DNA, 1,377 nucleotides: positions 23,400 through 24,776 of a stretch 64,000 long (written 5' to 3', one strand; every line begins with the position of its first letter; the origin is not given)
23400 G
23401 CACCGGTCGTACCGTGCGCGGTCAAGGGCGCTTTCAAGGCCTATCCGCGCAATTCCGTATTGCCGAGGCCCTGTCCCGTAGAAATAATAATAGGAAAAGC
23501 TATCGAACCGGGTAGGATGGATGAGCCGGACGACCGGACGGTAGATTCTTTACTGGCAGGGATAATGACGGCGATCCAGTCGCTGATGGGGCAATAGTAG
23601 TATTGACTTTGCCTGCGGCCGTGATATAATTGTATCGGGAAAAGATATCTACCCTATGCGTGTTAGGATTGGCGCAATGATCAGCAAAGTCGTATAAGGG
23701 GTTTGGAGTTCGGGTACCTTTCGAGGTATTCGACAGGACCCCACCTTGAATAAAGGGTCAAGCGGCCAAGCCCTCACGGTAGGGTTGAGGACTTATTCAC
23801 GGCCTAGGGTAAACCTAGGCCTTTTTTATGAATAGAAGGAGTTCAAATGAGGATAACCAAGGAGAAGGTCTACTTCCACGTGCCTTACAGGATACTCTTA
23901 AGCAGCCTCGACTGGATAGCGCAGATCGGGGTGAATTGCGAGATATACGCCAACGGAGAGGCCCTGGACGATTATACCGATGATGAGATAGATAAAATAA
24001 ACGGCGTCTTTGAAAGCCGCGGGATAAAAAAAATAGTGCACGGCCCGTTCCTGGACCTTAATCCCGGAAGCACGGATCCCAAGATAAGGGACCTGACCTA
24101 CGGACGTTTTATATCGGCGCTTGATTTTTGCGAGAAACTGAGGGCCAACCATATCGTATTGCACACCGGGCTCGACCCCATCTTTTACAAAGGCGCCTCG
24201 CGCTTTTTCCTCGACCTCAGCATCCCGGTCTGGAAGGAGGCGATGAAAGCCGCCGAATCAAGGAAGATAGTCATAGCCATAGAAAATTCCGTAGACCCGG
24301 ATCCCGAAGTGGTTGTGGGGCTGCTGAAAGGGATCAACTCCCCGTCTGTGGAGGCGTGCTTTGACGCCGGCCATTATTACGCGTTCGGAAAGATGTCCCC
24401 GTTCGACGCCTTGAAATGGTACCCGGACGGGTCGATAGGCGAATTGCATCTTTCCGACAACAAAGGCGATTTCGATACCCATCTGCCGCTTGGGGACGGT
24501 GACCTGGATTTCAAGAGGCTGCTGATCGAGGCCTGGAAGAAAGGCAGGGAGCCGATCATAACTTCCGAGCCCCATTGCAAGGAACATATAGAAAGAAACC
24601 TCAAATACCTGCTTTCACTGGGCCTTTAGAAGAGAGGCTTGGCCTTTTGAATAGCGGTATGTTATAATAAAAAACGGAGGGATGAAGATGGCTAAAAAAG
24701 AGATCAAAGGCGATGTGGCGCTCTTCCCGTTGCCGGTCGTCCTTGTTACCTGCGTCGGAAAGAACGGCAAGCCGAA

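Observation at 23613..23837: Promoter-to-terminator structured RNA (~190 nt): 6S-like sRNA or a riboswitch-type leader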

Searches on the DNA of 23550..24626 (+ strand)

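Call 4: search_rna_families(source=window, start=23550, end=23900, threshold=evalue, max_evalue=10, show_alignments=5)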
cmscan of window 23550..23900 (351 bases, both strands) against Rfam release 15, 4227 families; matches with E-value up to 10: 4.
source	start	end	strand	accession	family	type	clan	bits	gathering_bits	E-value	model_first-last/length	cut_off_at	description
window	23643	23794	+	RF00013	6S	Gene;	-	35.9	46.4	6.5e-06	1-187/187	no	6S / SsrS RNA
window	23696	23811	+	RF00426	SCARNA15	Gene; snRNA; snoRNA; scaRNA;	CL00019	14.1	65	3.9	1-128/128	no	Small Cajal body specific RNA 15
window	23770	23831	-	RF02761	sR084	Gene; sRNA;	-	12.5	95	8.7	1-78/78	no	sR084 sRNA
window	23552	23616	+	RF00441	snoZ242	Gene; snRNA; snoRNA; CD-box;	-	10.5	90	3.4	1-198/198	no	Small nucleolar RNA Z242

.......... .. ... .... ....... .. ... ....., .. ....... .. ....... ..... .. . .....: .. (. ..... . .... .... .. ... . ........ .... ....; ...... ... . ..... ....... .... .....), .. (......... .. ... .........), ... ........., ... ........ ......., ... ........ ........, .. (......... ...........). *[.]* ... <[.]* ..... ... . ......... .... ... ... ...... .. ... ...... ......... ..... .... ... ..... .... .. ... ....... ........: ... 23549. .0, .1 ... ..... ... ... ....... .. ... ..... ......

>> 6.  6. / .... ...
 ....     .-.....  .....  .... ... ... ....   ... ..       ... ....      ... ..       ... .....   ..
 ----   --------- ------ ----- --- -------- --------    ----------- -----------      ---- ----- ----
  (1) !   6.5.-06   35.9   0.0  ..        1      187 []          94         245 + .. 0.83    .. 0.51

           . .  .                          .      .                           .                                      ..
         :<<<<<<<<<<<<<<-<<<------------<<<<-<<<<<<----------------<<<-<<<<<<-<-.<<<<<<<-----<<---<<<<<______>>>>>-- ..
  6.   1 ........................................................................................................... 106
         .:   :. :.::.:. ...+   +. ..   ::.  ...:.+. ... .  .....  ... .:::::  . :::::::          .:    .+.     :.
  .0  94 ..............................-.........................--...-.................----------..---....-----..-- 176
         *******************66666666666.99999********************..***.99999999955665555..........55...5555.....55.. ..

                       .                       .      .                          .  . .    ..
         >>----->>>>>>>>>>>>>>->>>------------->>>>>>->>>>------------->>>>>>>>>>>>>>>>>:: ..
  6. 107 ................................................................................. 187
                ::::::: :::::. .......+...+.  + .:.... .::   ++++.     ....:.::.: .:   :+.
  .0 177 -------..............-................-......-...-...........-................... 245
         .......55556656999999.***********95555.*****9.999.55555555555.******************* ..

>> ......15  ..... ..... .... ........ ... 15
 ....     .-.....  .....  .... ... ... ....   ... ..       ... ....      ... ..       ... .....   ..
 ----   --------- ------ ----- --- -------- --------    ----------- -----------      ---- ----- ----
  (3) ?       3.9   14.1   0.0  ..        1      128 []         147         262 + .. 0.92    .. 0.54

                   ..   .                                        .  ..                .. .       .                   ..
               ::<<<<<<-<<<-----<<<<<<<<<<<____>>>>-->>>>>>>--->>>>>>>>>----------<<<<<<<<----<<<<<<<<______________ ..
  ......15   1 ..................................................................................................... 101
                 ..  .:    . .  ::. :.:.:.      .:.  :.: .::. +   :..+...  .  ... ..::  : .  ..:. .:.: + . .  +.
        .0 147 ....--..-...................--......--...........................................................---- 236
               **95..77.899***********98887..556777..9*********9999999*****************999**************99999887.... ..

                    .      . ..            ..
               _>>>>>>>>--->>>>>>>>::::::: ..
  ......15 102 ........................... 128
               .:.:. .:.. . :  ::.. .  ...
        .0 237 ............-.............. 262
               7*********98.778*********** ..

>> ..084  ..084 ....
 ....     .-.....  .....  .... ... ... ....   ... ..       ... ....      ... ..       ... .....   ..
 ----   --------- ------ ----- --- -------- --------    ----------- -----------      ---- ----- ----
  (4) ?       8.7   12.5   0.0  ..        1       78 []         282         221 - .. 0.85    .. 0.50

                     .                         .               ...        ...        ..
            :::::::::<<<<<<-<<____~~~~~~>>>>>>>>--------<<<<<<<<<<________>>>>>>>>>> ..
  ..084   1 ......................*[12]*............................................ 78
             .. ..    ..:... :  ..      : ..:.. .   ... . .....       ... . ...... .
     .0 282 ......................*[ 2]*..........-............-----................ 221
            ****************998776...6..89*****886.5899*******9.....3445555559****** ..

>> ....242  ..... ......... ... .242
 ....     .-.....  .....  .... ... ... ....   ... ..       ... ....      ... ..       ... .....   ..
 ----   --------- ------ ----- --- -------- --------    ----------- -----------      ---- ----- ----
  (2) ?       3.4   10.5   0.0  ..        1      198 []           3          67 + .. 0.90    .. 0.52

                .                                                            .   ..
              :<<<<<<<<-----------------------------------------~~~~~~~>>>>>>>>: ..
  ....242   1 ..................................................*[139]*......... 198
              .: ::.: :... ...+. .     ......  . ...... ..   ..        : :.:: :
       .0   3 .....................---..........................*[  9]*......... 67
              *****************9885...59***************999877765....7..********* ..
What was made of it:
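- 23648..23662 (+): Closing stem, 5' strand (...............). It aligns to the closing stem of RF00013 (call 4).
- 23683..23697 (+): 5' strand of the central bubble (15 nt, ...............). Aligned to the 5' bubble of RF00013 (call 4).
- On 6S RNA (RF00013): Window 35.9 bits (call 4). The next best family has E 3.4 (call 4). They align to upper-case consensus positions of RF00013 (call 4).
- Closest known: Ms1 RNA of Actinobacteria. Different: Nothing but 6S gave a significant Rfam match here (call 4).
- It scores 35.9 bits at E 6.5e-6, spans model positions 1-187, and covers window 23643-23794 (call 4). (2) The Rfam alignment places the conserved 6S elements on the helix ends that flank the bubble: UGAnC with GnUCA, GGG with CCC, and CCCACCU (call 4). 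Conserved residues cluster at the bubble-flanking positions, as in 6S (call 4).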

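Call 9: search_rna_families(sources=[L001, L002, L003, L004, L005, L006, L007, L008, L009, L010], threshold=gathering)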
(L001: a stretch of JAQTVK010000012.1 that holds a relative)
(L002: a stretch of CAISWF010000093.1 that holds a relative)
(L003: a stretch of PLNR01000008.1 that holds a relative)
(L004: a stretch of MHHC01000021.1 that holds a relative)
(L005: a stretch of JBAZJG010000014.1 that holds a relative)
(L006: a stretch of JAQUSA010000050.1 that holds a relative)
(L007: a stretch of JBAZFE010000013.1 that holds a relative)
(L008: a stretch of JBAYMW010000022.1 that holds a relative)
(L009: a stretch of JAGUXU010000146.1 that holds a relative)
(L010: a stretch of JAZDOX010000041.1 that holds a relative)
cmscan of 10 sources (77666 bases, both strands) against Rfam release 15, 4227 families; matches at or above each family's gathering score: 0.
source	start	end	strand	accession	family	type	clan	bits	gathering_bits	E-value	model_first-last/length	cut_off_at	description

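Call 18: build_rna_model(alignment_id=A2)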
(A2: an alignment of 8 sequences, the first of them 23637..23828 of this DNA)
Model R1 built from alignment A2 (8 sequences, 222 columns); structure: RNAalifold consensus.
model positions 189; base pairs 50; branch points 1; effective number of sequences 1.19; information 0.59 bits per position. Calibrated on 0.2 Mb of random sequence (short: E-values are rough).
structure used (alignment columns):
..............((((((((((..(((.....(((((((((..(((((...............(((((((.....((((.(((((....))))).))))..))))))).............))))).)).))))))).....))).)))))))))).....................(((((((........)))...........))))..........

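Call 19: search_with_rna_model(model_id=R1, sources=[window, L001, L002, L003, L004, L005, L006, L007, L008, L009, L010, L011, L012, L013, L014, L015, L016, L017, L018, L019, L020, L021, L022, L023, L024, L025, L026, L027, L028, L029], max_evalue=1, make_alignment=true)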
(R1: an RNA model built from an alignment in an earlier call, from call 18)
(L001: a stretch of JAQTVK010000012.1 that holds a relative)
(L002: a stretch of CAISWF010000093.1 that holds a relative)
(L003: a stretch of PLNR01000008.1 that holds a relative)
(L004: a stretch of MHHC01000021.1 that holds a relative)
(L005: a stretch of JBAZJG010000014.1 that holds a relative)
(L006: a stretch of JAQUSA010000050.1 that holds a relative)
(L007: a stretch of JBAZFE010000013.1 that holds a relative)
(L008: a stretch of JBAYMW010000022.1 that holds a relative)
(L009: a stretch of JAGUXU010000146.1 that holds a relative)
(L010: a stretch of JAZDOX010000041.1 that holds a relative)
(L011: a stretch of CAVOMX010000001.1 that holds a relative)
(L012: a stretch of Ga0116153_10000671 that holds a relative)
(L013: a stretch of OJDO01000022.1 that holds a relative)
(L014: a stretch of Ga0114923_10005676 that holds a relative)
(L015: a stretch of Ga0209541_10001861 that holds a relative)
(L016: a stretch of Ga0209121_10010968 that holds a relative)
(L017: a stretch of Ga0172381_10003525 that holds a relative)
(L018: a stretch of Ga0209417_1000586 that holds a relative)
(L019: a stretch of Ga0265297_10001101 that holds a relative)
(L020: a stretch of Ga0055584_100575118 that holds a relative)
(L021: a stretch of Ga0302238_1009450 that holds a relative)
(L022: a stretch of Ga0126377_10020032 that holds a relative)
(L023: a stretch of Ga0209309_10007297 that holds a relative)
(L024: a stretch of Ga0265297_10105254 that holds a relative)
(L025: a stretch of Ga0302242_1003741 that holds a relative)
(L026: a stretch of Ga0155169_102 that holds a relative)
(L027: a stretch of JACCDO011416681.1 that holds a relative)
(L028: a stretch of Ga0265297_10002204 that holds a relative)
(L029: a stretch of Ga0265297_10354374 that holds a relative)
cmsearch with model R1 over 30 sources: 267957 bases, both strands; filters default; matches with E-value up to 1: 23.
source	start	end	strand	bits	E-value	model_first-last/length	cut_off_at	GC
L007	3762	3957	+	200.8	4.6e-46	1-189/189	no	0.55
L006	3759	3957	+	200.6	5e-46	1-189/189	no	0.55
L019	1258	1456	-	200.6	5e-46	1-189/189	no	0.55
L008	3209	3404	+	198.6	1.6e-45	1-189/189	no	0.54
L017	3209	3404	+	198.6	1.6e-45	1-189/189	no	0.54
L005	3761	3957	+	198.1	2e-45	1-189/189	no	0.57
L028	1444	1640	-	198.1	2e-45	1-189/189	no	0.57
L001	2070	2257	+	193.3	2.9e-44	1-189/189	no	0.48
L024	793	988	+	190.5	1.3e-43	1-189/189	no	0.57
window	23640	23827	+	188.2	4.9e-43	1-189/189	no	0.49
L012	857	1052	-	185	2.9e-42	1-189/189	no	0.59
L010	3757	3946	+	178.8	8.9e-41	1-189/189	no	0.41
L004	3789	3985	+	167.7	4.1e-38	1-189/189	no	0.48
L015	9229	9425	-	167.7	4.1e-38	1-189/189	no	0.48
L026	2192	2388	-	167.7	4.1e-38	1-189/189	no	0.48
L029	61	254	-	143.2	3.2e-32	1-189/189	no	0.51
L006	3768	3908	-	23.2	0.0023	10-149/189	no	0.59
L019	1307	1447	+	23.2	0.0023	10-149/189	no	0.59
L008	3206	3367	-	19.3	0.019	1-189/189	no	0.54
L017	3206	3367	-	19.3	0.019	1-189/189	no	0.54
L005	3707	3919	-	18.5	0.029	1-189/189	no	0.54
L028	1482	1694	+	18.5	0.029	1-189/189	no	0.54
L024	805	939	-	15.1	0.19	13-146/189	no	0.6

Alignment A3: 23 matches aligned to the model, 244 columns, each read 5' to 3' on its own strand. Consensus structure (alignment columns), stored with it:
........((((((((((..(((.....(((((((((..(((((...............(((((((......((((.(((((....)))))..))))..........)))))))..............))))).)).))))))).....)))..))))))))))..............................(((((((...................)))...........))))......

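Call 20: search_rna_families(sources=[L001, L004, L005, L007, L010, L012, L024, L029], threshold=evalue, max_evalue=1, show_alignments=3)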
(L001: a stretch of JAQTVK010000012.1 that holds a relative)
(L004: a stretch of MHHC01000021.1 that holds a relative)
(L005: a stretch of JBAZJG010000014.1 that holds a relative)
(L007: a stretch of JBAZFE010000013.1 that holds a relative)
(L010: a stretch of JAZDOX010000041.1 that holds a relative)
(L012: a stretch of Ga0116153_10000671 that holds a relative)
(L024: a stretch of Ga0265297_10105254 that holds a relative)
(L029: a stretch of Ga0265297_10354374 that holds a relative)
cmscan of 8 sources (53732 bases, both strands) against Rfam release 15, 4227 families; matches with E-value up to 1: 1.
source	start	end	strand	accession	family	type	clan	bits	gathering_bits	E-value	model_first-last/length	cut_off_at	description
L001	2073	2224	+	RF00013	6S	Gene;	-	39.5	46.4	0.00014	1-187/187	no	6S / SsrS RNA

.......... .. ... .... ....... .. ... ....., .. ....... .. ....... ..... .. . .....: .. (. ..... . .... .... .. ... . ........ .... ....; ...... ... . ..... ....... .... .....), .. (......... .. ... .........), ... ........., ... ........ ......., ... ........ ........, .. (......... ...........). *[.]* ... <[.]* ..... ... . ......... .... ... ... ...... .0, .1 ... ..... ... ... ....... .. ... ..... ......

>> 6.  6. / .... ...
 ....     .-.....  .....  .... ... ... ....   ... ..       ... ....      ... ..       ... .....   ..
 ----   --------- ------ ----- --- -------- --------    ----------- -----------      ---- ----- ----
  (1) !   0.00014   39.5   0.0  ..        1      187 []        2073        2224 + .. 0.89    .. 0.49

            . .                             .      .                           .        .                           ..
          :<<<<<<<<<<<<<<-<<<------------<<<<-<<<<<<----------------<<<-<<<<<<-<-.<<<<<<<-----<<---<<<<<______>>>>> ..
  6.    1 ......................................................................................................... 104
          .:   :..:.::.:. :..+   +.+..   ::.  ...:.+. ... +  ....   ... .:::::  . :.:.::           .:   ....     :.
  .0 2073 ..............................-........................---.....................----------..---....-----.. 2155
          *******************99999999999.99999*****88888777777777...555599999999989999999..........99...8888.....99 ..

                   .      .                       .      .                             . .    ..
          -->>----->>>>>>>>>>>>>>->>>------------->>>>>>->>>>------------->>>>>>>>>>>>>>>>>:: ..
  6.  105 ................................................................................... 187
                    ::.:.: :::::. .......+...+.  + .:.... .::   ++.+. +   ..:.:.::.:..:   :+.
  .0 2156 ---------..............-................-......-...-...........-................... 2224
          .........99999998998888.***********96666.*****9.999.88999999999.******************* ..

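Call 29: search_with_rna_model(model_id=R1, sources=[L002, L003, L009], filters=off, max_evalue=10)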
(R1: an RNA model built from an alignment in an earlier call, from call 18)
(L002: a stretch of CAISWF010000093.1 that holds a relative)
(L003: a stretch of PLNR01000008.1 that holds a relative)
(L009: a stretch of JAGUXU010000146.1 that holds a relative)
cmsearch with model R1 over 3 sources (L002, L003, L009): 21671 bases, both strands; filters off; matches with E-value up to 10: 28.
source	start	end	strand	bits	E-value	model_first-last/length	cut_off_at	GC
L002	4600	4659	-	9.8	0.3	1-189/189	no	0.4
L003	3661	3767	-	9.2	0.42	1-189/189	no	0.52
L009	5722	5804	+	7.4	1.1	1-189/189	no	0.35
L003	1327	1410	+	6.5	1.8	1-189/189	no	0.44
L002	3781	3839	+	6.4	1.9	1-189/189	no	0.39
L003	18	68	-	6.2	2.2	1-189/189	no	0.49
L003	3629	3763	+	5.9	2.5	1-189/189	no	0.56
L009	3833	3904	+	5.8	2.7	1-189/189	no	0.5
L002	4421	4463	+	5.3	3.5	1-189/189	no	0.21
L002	2595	2640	+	5.2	3.8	1-189/189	no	0.41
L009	6567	6648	+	4.7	5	1-189/189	no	0.34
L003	2479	2507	+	4.6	5.2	1-189/189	no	0.28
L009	2238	2273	+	4.5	5.6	63-99/189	no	0.47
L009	1540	1580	+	4.4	5.7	33-128/189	no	0.51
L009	390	448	+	4.4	5.9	1-189/189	no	0.42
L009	4300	4365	-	4.3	6.2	1-189/189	no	0.41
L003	785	829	-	4.2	6.4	59-105/189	no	0.82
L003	2772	2868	-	4.1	6.7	1-189/189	no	0.41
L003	2479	2584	-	4.1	6.9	1-189/189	no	0.42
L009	4511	4579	+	4.1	7.1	1-189/189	no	0.65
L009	1644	1690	-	4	7.3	1-189/189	no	0.49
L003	8488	8544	+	3.9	7.7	1-189/189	no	0.44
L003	680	696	-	3.9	7.7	165-181/189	no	0.71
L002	3490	3540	+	3.9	7.8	1-189/189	no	0.45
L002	3061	3129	-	3.7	8.7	1-189/189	no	0.55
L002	2962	2974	+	3.5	9.4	1-189/189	no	0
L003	5386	5398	+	3.5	9.4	1-189/189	no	0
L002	108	142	-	3.5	9.6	64-98/189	no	0.6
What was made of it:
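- Tried and rejected: Nothing was found (call 29).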

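Call 30: search_with_rna_model(model_id=R1, sources=[window, L001, L004, L005, L006, L007, L008, L010, L012, L024, L029], max_evalue=1e-10, make_alignment=true)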
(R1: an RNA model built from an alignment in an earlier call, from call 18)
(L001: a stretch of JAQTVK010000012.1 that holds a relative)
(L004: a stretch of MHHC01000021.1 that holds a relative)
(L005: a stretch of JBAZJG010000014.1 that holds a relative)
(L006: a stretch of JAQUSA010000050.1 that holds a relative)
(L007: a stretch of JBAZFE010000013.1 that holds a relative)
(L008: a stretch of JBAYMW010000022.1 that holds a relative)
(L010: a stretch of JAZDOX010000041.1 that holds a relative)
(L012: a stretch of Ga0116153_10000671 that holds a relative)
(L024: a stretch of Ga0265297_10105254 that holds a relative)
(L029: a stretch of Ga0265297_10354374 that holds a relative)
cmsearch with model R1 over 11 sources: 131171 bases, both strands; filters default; matches with E-value up to 1e-10: 11.
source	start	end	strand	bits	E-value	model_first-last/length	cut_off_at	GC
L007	3762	3957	+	200.8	2.3e-46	1-189/189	no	0.55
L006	3759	3957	+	200.6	2.5e-46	1-189/189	no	0.55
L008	3209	3404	+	198.6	7.7e-46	1-189/189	no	0.54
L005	3761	3957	+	198.1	1e-45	1-189/189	no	0.57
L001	2070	2257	+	193.3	1.4e-44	1-189/189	no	0.48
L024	793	988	+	190.5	6.6e-44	1-189/189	no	0.57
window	23640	23827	+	188.2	2.4e-43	1-189/189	no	0.49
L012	857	1052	-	185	1.4e-42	1-189/189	no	0.59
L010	3757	3946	+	178.8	4.3e-41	1-189/189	no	0.41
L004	3789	3985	+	167.7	2e-38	1-189/189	no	0.48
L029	61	254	-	143.2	1.6e-32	1-189/189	no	0.51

Alignment A4: 11 matches aligned to the model, 227 columns, each read 5' to 3' on its own strand. Consensus structure (alignment columns), stored with it:
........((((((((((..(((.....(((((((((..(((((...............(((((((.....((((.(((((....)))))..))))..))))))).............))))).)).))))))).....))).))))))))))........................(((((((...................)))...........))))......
